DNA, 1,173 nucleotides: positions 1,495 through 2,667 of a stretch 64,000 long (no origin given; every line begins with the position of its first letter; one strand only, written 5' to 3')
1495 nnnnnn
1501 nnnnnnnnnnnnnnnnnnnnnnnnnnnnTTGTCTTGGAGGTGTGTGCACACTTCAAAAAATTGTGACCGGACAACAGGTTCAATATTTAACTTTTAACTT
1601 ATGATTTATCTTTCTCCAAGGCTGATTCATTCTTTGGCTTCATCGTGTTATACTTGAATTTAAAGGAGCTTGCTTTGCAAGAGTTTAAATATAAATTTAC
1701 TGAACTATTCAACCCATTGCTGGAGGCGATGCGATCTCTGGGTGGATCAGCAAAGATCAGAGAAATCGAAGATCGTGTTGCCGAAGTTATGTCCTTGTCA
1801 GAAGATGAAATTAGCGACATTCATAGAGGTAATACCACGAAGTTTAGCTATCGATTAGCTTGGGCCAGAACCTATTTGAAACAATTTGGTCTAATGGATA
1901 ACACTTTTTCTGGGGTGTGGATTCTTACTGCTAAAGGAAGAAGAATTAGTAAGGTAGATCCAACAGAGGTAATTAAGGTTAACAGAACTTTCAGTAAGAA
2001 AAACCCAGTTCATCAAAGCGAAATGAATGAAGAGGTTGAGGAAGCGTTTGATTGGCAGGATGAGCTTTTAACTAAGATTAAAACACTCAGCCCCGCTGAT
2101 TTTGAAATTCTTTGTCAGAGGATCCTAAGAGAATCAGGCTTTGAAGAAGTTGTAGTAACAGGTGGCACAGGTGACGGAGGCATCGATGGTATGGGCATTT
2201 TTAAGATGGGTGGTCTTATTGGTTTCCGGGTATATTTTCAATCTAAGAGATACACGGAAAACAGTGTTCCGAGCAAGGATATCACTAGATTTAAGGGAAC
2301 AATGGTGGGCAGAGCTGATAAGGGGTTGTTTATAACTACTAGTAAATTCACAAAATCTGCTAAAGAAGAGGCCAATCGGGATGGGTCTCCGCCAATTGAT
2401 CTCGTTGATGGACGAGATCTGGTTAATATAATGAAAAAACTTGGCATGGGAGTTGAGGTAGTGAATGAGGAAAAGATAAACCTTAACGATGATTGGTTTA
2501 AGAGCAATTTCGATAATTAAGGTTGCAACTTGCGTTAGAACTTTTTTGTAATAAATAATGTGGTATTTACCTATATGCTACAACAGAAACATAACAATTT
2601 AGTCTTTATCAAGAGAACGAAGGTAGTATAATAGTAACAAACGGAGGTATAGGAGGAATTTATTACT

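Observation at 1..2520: DUF3883 protein, C5-methyltransferase and Mrr-type nuclease cluster at the window edge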

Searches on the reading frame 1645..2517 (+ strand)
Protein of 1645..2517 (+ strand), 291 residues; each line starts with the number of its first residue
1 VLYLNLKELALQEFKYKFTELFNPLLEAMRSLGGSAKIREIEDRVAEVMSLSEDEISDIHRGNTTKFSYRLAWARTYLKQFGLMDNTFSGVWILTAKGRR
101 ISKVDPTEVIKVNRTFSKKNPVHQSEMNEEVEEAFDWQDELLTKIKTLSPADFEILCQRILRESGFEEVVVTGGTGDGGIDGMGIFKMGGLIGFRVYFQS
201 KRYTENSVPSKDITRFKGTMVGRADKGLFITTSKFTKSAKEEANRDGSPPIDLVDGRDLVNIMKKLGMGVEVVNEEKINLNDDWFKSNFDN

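Call 5: search_protein_families(library=pfam, proteins=[window:1645-2517:+], max_evalue=0.01)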
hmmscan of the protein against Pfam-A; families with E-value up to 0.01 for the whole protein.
window:1645-2517:+ (291 aa): 3 families
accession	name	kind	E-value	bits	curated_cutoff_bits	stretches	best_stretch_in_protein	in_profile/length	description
PF04471.18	Mrr_cat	-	2.8e-29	102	21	1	145-263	1-115/115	Restriction endonuclease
PF14338.12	Mrr_N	-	2.9e-22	79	29.5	1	18-101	1-84/87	Mrr N-terminal domain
PF22722.2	NA-iREase1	-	1e-07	32.4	27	1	157-260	5-105/106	NACHT-associated inactive Restriction Endonuclease 1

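Call 6: search_protein_families(library=padloc, proteins=[window:1645-2517:+], max_evalue=0.01)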
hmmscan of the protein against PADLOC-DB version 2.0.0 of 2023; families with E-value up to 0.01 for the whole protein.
window:1645-2517:+ (291 aa): 9 families
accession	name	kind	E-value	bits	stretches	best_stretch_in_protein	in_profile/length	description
PDLC03657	mREase_IV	-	9.1e-32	108.6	2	130-285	156-314/317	Type IV methyl-directed restriction enzyme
PDLC04806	PDC-S02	-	2.4e-28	97.3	1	125-265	160-302/324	-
PDLC04796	PDC-S02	-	2.1e-24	84.2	1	119-288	213-382/390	-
PDLC04819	PDC-S02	-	3.2e-12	44.3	1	121-264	167-307/334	-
PDLC03203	mREase_II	-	8.9e-12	42.9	1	149-269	253-377/393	Type II methyl-directed restriction enzyme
PDLC03206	mREase_II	-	2e-07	27.9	1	155-266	280-399/434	Type II methyl-directed restriction enzyme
PDLC03852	LmuA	-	2.3e-07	29.1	1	143-214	13-85/336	-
PDLC03663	mREase_IV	-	1.7e-06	25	1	147-270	411-529/544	Type IV methyl-directed restriction enzyme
PDLC04815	PDC-S02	-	3e-06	24.8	1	122-246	174-302/346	-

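Call 8: search_protein_families(library=ncbifam, proteins=[window:1645-2517:+], max_evalue=0.01)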
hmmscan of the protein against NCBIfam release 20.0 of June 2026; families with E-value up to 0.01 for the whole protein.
window:1645-2517:+ (291 aa): 0 families

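Call 23: search_solved_structures(query=window:1645-2517:+, max_evalue=1, show_alignments=3)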
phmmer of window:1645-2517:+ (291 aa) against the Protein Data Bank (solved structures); distinct sequences matched with E-value up to 1: 5.
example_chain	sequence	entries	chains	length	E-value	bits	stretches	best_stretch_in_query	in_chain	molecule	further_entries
4oc8_A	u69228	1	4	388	0.00029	23.6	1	171-268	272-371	restriction endonuclease AspBHI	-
4f0p_A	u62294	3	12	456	0.0018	20.9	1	153-264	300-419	Restriction endonuclease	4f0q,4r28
2ex3_B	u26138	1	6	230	0.33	13.5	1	133-181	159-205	DNA terminal protein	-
4ybg_A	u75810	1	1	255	0.35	13.5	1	229-289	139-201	Protein maelstrom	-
4bru_B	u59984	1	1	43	0.63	12.6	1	122-154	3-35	ENHANCER OF MRNA-DECAPPING PROTEIN 3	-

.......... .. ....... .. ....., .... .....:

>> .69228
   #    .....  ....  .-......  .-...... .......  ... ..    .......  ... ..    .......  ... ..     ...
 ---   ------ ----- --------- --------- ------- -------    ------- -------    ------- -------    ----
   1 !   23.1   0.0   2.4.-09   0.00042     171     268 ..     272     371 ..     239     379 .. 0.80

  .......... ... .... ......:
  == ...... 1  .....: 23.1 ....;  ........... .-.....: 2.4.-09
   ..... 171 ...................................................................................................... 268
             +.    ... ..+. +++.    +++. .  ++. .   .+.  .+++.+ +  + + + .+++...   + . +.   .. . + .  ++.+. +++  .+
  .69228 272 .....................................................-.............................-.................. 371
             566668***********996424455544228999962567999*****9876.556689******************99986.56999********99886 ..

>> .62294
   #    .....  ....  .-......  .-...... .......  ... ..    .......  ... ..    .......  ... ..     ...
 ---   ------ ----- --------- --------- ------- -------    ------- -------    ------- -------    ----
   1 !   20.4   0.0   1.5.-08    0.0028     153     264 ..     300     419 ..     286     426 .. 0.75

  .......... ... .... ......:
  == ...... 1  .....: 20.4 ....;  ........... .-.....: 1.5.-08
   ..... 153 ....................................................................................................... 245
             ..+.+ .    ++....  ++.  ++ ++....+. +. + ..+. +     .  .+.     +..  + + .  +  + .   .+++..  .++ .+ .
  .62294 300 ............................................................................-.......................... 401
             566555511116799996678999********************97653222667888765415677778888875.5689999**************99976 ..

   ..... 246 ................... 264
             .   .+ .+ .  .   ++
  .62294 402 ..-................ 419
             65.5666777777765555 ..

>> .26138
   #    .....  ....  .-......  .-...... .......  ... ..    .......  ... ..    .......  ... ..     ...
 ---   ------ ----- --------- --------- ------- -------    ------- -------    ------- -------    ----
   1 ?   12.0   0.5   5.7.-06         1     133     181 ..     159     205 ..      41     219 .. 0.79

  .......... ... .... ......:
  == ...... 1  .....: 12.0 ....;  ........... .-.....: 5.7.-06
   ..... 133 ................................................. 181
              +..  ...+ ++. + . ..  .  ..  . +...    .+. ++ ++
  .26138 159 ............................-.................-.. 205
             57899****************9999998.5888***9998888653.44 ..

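Call 24: find_homologous_proteins(query=window:1645-2517:+, max_evalue=1e-10)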
Query window:1645-2517:+ (291 aa): 7922 proteins with E <= 1e-10 among 8000 candidates; the best 120 are listed.
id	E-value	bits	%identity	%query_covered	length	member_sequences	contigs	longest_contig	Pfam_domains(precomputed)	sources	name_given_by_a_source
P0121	5.1e-183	625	100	97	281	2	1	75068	PF14338.13,PF22722.3,PF04471.19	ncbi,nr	ncbi:MAG: restriction endonuclease [Patescibacteria group bacterium]|nr:restriction endonuclease [Pa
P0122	1.2e-154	532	81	96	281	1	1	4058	PF14338.13,PF22722.3,PF04471.19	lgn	-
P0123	9.7e-97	342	59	94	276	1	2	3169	PF14338.13,PF22722.3,PF04471.19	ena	-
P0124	2.1e-94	334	57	94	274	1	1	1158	PF14338.13,PF22722.3,PF10356.16,PF04471.19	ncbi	-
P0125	3.2e-94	334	56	94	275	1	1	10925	PF14338.13,PF22722.3,PF04471.19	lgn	-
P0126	4.9e-94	333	56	92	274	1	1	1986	PF14338.13,PF22722.3,PF10356.16,PF04471.19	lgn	-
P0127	5.3e-94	333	56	93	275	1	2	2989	PF14338.13,PF22722.3,PF10356.16,PF04471.19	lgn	-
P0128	7.2e-94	332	56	94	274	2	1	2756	PF14338.13,PF22722.3,PF04471.19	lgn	-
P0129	7.9e-94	332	59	93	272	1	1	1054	PF14338.13,PF22722.3,PF10356.16,PF04471.19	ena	-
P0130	8.3e-94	332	57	92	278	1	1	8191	PF14338.13,PF22722.3,PF04471.19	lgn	-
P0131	2.1e-93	331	56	93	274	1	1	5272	PF14338.13,PF22722.3,PF04471.19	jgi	jgi:restriction system protein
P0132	2.5e-93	331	55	93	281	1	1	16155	PF14338.13,PF22722.3,PF04471.19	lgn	-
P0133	3.1e-93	330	56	93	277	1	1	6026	PF14338.13,PF22722.3,PF04471.19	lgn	-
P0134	5.5e-93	329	57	94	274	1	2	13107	PF14338.13,PF22722.3,PF10356.16,PF04471.19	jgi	jgi:restriction system protein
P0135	8.7e-93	329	56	94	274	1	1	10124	PF14338.13,PF22722.3,PF04471.19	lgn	-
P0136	9.3e-93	329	56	93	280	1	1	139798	PF14338.13,PF22722.3,PF04471.19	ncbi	-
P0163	3.9e-90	320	55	93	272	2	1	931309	PF14338.13,PF22722.3,PF04471.19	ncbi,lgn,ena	-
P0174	1.6e-89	318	54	92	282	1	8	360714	PF14338.13,PF22722.3,PF04471.19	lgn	-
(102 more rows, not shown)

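Call 25: find_encoding_contigs(protein=P0122, flank=5000, max_places=2)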
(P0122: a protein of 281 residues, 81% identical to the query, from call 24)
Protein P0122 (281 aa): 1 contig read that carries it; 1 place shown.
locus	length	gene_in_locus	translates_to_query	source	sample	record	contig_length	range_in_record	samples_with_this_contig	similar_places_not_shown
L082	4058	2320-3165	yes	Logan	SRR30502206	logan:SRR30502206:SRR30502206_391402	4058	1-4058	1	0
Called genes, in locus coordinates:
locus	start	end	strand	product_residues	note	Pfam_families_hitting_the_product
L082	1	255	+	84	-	?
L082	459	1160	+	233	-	-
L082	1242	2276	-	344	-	-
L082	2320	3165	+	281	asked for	PF14338:Mrr_N, PF04471:Mrr_cat, PF22722:NA-iREase1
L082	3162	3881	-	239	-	PF22507:DUF6994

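Call 26: find_encoding_contigs(protein=P0136, flank=5000, max_places=2)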
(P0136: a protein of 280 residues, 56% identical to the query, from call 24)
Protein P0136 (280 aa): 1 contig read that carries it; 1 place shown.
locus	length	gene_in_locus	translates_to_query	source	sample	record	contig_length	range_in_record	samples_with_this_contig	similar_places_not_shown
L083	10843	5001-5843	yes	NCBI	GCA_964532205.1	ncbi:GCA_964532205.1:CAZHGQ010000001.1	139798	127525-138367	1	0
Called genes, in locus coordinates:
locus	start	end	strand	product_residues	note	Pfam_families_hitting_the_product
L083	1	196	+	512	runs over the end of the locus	PF13560:HTH_31, PF01381:HTH_3, PF12844:HTH_19 (faint), PF00275:EPSP_synthase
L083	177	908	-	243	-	PF00535:Glycos_transf_2, PF10111:Glyco_tranf_2_2 (weak), PF13641:Glyco_tranf_2_3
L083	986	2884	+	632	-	PF17764:PriA_3primeBD (faint)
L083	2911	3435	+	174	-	PF01327:Pep_deformylase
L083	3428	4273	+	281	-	PF00551:Formyl_trans_N, PF02911:Formyl_trans_C (faint)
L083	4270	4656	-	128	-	PF02482:Ribosomal_S30AE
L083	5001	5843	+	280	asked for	PF14338:Mrr_N, PF04471:Mrr_cat, PF22722:NA-iREase1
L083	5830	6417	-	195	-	-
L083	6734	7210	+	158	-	-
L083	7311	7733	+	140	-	PF00903:Glyoxalase, PF06983:3-dmu-9_3-mt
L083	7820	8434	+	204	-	-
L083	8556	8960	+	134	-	-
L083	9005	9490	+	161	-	PF04545:Sigma70_r4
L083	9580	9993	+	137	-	PF08327:AHSA1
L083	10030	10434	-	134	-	-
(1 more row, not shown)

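Call 27: find_encoding_contigs(protein=P0163, flank=5000, max_places=2)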
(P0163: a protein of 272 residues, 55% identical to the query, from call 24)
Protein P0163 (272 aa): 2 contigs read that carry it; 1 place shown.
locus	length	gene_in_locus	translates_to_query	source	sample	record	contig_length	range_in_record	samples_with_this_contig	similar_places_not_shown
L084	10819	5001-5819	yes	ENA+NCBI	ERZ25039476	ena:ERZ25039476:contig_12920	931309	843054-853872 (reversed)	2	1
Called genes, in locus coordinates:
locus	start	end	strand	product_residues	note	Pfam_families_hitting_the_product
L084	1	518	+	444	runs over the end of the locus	PF00587:tRNA-synt_2b, PF03129:HGTP_anticodon (weak)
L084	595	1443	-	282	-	PF01636:APH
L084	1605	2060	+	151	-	-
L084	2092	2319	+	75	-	-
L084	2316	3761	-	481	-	PF00239:Resolvase, PF07508:Recombinase, PF13408:Zn_ribbon_recom (faint)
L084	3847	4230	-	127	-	PF04002:RadC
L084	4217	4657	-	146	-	-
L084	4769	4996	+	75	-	PF24250:HVO_2718 (weak), PF13560:HTH_31, PF12844:HTH_19, PF01381:HTH_3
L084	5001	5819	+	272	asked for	PF14338:Mrr_N, PF04471:Mrr_cat, PF22722:NA-iREase1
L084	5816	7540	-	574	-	PF03602:Cons_hypoth95 (faint), PF01555:N6_N4_Mtase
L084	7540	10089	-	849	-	PF04851:ResIII (weak)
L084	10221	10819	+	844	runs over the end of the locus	PF26449:DUF8128, PF02534:T4SS-DNA_transf (faint), PF01935:DUF87 (weak), PF10412:TrwB_AAD_bind (faint), PF12696:TraG-D_C (weak)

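Call 28: find_encoding_contigs(protein=P0174, flank=5000, max_places=2)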
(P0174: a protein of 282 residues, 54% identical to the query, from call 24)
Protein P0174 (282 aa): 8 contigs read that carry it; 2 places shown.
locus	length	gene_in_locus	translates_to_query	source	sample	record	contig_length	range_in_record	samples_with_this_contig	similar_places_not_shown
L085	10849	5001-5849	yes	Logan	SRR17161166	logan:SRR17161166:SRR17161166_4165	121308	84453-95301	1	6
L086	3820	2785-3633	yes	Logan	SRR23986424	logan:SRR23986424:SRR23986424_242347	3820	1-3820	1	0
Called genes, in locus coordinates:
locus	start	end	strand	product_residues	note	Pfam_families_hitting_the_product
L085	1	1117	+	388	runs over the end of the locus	PF01420:Methylase_S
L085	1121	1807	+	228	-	-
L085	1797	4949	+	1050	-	PF04313:HSDR_N, PF04851:ResIII, PF18766:SWI2_SNF2, PF22679:T1R_D3-like, PF11867:T1RH-like_C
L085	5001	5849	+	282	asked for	PF14338:Mrr_N, PF04471:Mrr_cat, PF22722:NA-iREase1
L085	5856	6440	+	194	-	PF10881:DUF2726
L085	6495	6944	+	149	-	-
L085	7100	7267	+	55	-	-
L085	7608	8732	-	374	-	PF03713:DUF305, PF13628:DUF4142 (faint), PF03713:DUF305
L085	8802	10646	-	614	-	-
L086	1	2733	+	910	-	?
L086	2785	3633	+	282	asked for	PF14338:Mrr_N, PF04471:Mrr_cat, PF22722:NA-iREase1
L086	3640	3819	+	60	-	?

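Call 65: find_related_loci(query=window:1675-2517:+, collection=metagenome_contigs, flank=5000)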
Query window:1675-2517:+ (281 aa) in metagenome_contigs; peptide patterns used: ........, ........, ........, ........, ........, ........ (x = any residue, [..] = any of these).
94 stretches matched a pattern; 6 encode a relative of the query (tblastn E <= 1e-3); 6 distinct loci.
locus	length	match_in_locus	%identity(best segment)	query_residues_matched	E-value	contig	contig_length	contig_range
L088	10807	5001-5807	49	8-275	5e-83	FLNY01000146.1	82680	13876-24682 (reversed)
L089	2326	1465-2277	48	8-277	3e-84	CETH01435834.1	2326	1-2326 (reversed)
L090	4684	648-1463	51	7-275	6e-74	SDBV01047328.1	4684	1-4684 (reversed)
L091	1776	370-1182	39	16-279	7e-54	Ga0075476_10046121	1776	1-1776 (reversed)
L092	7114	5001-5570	45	87-275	3e-49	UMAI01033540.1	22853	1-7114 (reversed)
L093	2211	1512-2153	37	7-196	2e-32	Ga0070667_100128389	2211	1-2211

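Call 70: search_protein_families(library=pfam, proteins=[L092:527-2632:+, L088:161-1588:+, L088:1982-2644:+, L088:3007-3855:+, L088:4059-4373:-, L088:4376-4681:-, L088:5854-7965:-, L088:7949-8875:-, L088:8865-10541:-, L090:1625-2473:+], max_evalue=0.001)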
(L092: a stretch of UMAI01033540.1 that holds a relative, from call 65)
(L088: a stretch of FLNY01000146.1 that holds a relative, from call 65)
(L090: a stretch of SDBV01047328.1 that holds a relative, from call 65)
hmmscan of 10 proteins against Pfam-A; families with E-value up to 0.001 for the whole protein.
L092:527-2632:+ (702 aa): 1 family
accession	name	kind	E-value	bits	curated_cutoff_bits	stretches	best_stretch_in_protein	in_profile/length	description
PF00145.23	DNA_methylase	-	6e-20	72.4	22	2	320-442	5-116/324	C-5 cytosine-specific DNA methylase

L088:161-1588:+ (476 aa): 1 family
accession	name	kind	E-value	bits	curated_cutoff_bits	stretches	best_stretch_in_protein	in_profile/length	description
PF00145.23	DNA_methylase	-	3.5e-23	83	22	2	255-455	132-318/324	C-5 cytosine-specific DNA methylase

L088:1982-2644:+ (221 aa): 0 families

L088:3007-3855:+ (283 aa): 1 family
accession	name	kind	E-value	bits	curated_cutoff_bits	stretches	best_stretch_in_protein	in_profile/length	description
PF07508.19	Recombinase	-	7.8e-15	55.4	21.1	1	195-278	3-99/102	Recombinase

L088:4059-4373:- (104 aa): 1 family
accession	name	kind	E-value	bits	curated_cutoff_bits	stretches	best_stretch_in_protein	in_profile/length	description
PF12599.13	DUF3768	-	9.5e-33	112.5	25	1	23-103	3-83/83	Protein of unknown function (DUF3768)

L088:4376-4681:- (101 aa): 1 family
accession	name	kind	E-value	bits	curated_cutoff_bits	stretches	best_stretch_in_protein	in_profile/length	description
PF02899.23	Phage_int_SAM_1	-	0.00014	22.5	22.3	1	14-91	2-80/83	Phage integrase, N-terminal SAM-like domain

L088:5854-7965:- (703 aa): 2 families
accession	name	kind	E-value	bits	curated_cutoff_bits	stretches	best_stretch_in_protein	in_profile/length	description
PF10592.14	AIPR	-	3.7e-83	280.2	25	1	254-572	1-304/308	AIPR protein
PF22879.1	AIPR_N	-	2.3e-14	54.1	28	1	38-195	1-151/151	Abortive infection phage resistance protein N-terminal domain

L088:7949-8875:- (308 aa): 1 family
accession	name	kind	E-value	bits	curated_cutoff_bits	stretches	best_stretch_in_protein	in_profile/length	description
PF14390.12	DUF4420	-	5.7e-47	160.8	27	1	6-298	2-303/306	Putative PD-(D/E)XK family member, (DUF4420)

L088:8865-10541:- (558 aa): 1 family
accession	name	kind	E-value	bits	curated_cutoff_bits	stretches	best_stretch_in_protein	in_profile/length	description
PF10593.14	Z1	-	3.5e-70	236.6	25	1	32-281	1-227/228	Z1 domain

L090:1625-2473:+ (283 aa): 1 family
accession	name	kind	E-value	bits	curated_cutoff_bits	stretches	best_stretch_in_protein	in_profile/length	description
PF10137.14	CAP12-PCTIR_TIR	-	1.7e-38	131.7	24.7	1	141-258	2-118/119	CAP12/Pycsar effector protein, TIR domain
